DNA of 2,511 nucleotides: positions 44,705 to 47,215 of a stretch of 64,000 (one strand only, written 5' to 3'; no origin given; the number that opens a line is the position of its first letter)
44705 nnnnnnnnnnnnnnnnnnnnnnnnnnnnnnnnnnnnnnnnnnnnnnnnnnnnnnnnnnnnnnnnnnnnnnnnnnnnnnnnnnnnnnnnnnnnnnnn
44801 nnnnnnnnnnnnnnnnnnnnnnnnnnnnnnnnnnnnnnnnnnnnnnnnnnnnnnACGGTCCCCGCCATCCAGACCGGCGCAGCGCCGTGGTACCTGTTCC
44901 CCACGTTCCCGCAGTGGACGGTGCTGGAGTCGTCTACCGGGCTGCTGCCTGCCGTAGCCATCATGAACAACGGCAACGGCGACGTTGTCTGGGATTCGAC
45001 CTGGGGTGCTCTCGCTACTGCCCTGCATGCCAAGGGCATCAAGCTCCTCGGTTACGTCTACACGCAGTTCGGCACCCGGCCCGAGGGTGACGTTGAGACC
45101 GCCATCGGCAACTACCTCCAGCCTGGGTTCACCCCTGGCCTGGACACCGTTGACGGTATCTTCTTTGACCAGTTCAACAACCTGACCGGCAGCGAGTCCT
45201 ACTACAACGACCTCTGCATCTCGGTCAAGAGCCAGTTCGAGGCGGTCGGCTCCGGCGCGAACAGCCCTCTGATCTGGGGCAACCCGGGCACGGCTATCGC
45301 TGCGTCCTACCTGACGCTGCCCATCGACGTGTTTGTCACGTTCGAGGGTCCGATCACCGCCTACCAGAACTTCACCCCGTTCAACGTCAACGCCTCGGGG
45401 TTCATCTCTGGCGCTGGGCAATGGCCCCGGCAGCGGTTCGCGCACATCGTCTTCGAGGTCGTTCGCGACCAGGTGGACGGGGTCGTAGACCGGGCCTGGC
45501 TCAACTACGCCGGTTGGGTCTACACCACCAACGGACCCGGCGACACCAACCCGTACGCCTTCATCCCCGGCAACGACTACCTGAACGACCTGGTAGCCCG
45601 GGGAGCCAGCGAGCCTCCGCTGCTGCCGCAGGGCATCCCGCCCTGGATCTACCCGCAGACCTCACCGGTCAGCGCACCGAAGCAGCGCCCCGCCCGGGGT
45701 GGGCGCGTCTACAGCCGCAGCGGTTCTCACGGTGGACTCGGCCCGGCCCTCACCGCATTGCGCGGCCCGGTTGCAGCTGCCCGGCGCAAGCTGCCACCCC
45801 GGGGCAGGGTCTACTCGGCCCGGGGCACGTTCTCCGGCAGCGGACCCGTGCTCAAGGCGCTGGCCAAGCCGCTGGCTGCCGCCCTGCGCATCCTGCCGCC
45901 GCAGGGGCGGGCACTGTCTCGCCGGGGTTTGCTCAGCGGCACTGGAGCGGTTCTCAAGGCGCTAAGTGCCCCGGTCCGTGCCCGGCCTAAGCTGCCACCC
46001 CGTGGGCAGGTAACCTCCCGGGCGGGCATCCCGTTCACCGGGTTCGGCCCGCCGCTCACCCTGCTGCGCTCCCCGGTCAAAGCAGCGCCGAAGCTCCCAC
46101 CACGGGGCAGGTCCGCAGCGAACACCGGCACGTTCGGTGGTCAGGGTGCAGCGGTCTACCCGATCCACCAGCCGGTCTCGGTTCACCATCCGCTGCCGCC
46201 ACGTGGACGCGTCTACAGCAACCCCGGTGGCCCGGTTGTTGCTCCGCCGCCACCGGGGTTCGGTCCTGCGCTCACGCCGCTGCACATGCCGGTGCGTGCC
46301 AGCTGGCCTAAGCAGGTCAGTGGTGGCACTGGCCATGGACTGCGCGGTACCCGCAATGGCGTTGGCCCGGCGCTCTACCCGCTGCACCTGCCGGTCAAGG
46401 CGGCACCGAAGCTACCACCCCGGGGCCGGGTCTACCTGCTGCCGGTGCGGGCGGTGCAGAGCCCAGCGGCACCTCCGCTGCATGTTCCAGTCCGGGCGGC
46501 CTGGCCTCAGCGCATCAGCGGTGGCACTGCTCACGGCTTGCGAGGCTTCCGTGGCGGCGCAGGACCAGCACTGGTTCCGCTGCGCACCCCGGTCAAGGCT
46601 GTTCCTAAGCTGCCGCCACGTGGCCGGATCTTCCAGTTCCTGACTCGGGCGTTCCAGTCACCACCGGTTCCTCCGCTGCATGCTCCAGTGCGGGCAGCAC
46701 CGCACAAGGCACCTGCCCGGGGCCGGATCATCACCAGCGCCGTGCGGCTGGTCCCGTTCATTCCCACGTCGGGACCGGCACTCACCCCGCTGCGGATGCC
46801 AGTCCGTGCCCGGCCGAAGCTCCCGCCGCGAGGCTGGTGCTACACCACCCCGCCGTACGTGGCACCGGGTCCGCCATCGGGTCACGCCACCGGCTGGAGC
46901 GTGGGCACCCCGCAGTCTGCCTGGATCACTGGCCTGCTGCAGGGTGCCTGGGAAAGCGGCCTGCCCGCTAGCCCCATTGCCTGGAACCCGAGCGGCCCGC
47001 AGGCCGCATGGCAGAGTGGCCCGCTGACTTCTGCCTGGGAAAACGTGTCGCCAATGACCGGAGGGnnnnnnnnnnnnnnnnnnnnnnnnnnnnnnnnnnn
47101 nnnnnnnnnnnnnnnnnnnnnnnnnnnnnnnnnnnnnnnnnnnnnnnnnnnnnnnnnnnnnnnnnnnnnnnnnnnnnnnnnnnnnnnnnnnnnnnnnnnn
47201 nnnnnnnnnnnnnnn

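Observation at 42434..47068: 1544-aa tail fibre with about 20 Arg-rich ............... modules and a glycosidase-like central domain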

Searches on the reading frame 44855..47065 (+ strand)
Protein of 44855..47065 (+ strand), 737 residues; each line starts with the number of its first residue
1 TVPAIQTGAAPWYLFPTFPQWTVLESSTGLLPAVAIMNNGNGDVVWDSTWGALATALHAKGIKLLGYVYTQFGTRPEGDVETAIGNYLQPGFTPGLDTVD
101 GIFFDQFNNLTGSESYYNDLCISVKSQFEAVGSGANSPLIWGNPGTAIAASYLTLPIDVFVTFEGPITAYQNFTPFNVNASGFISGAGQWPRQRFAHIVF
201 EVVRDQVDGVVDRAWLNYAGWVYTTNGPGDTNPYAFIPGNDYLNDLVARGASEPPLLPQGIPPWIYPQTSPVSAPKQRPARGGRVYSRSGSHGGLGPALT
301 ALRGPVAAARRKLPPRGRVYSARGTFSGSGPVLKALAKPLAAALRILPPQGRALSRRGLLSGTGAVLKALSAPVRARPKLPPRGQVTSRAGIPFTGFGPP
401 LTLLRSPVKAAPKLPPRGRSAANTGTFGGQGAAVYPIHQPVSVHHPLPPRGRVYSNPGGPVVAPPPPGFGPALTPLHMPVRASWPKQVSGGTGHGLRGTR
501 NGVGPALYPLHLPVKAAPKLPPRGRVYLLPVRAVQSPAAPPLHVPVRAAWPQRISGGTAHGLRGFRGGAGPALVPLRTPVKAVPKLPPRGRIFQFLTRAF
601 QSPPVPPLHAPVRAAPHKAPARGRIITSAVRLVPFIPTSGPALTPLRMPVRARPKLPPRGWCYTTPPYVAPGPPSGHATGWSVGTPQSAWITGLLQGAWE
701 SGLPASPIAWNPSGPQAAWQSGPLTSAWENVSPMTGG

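Call 86: predict_structure(alignment_id=A6)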
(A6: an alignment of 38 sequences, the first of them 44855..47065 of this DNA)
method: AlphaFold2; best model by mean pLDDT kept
length: 737 residues; sequences in the alignment: 38
mean_pLDDT: 52.5   pTM: 0.46
mean pLDDT of the five models: 52.5, 50.5, 50.2, 48.0, 46.6
residues with pLDDT >= 90: 82; 70-90: 101; 50-70: 58; < 50: 496
segments of 3 or more residues with pLDDT < 50: 1-9, 177-188, 235-277, 279-347, 350-438, 440-446, 450-462, 475-517, 523-543, 545-586, 588-604, 611-652, 660-666, 668-737
pLDDT, mean of each block of 10 residues (from residue 1): 37 67 69 83 91 89 93 97 93 85 93 95 94 79 87 92 88 60 44 86 86 84 73 45 39 35 30 40 40 37 34 35 33 37 40 42 36 39 36 42 38 42 39 39 47 40 52 44 40 38 40 45 41 36 40 38 40 42 41 35 47 41 36 40 41 47 42 42 34 34 37 38 38 42
secondary structure, 60 per line:
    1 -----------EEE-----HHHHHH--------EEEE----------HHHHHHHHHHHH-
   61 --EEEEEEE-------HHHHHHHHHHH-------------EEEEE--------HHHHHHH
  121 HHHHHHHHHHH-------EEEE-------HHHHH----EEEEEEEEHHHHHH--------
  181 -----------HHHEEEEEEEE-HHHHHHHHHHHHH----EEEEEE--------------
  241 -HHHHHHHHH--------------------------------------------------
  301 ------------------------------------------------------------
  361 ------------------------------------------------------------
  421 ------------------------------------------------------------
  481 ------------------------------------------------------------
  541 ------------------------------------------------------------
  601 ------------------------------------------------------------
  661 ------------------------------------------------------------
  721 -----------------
elements in order (helices of 4 or more, strands of 3 or more residues): E12-14 H20-25 E34-37 H48-59 E63-69 H77-87 E101-105 H114-131 E139-142 H150-154 E159-166 H167-172 E195-202 H204-216 E221-226 H242-250
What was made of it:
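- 44855..45628 (+): GH135 / spherulin-4 (Sph3-like) (beta/alpha) barrel, aa 808-1065. Asp912 is at 45167-45169 and Glu971 at 45344-45346. AF2 pLDDT is 83-97 (call 86).
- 45629..46861 (+): Tandem array of 12 Arg/Pro modules (aa 1066-1476): net charge +60, no acidic residue. AF2 pLDDT is 30-47 with no secondary structure (call 86).
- On CAZy GH135 / Pfam Spherulin4 (PF12138): AF2 pLDDT 83-97 with alternating strands and helices (call 86).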

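Call 89: fold_search(model_id=the predicted structure, library=pdb)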
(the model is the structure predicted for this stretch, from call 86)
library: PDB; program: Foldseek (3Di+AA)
matches with E <= 10: 1077; with E <= 0.001: 2
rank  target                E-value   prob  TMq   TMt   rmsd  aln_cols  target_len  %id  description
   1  5c5g                  3.3e-11  1.00  0.24  0.62   6.0       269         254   19  Crystal Structure of Aspergillus clavatus Sph3 (released 2015-09-16)
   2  5d6t                  4.4e-11  1.00  0.24  0.63   5.7       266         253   20  Crystal Structure of Aspergillus clavatus Sph3 in complex with GalNAc (released 2015-09-16)
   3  1wky                  2.9e-03  0.95  0.16  0.23   9.7       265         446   12  Crystal structure of alkaline mannanase from Bacillus sp. strain JAMB-602: catalytic domain and its Carbohydrate Binding (released 2005-06-15)
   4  3ngj_D                3.2e-03  1.00  0.19  0.51   6.0       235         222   11  Crystal structure of a putative deoxyribose-phosphate aldolase from Entamoeba histolytica (released 2010-07-21)
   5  3vnj_A                3.8e-03  0.89  0.16  0.31   9.1       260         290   12  Crystal structures of D-Psicose 3-epimerase with D-psicose from Clostridium cellulolyticum H10 (released 2012-08-01)
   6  9fz2_A                4.1e-03  0.92  0.17  0.23  13.5       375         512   12  Crystal structure of Amylase 5 (Amy5) from Ruminococcus bromii covalently bound to alpha-1,6 branched pseudo-trisaccha (released 2024-12-11)
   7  3jug                  4.3e-03  0.99  0.19  0.39   7.8       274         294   11  Crystal structure of endo-beta-1,4-mannanase from the alkaliphilic Bacillus sp. N16-5 (released 2010-09-15)
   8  4mg4_C                4.3e-03  0.98  0.19  0.45  10.5       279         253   11  Crystal structure of a putative phosphonomutase from Burkholderia cenocepacia J2315 (released 2013-09-25)
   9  5dbu_D                4.9e-03  0.99  0.17  0.49   7.9       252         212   12  Crystal structure of 2-deoxyribose-5-phosphate aldolase (1-220) from Streptococcus suis (released 2016-04-13)
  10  2whj                  5.2e-03  0.93  0.16  0.31  10.1       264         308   12  Understanding how diverse mannanases recognise heterogeneous substrates (released 2009-05-26)
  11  3hgs_B                6.2e-03  0.85  0.16  0.27  10.4       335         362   10  Crystal structure of tomato OPR3 in complex with pHB (released 2009-08-25)
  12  3kts_A                7.0e-03  0.99  0.18  0.55   6.1       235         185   11  CRYSTAL STRUCTURE OF GLYCEROL UPTAKE OPERON ANTITERMINATOR REGULATORY PROTEIN FROM LISTERIA MONOCYTOGENES STR. 4b F236 (released 2009-12-08)
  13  7tmb_C                7.0e-03  0.96  0.19  0.34  11.0       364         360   12  Crystal Structure of N-ethylmaleimide reductase from Klebsiella pneumoniae (released 2022-02-02)
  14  3vni_B                7.4e-03  0.91  0.18  0.35   9.0       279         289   11  Crystal structures of D-Psicose 3-epimerase from Clostridium cellulolyticum H10 and its complex with ketohexose sugars (released 2012-08-01)
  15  1fdy_B                8.3e-03  0.98  0.18  0.38   6.3       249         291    9  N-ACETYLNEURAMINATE LYASE IN COMPLEX WITH HYDROXYPYRUVATE (released 1997-10-22)
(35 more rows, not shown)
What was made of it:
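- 44855..45628 (+): Foldseek top hits are Sph3, E = 3e-11, TM 0.62 (call 89).
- On CAZy GH135 / Pfam Spherulin4 (PF12138): Foldseek top hits are 5c5g/5d6t, E = 3e-11, TM 0.62; the next hit is at E = 3e-3 (call 89).
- AF2 predicts a confident barrel, and Foldseek puts Sph3 far ahead of other TIM barrels (calls 86, 89).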
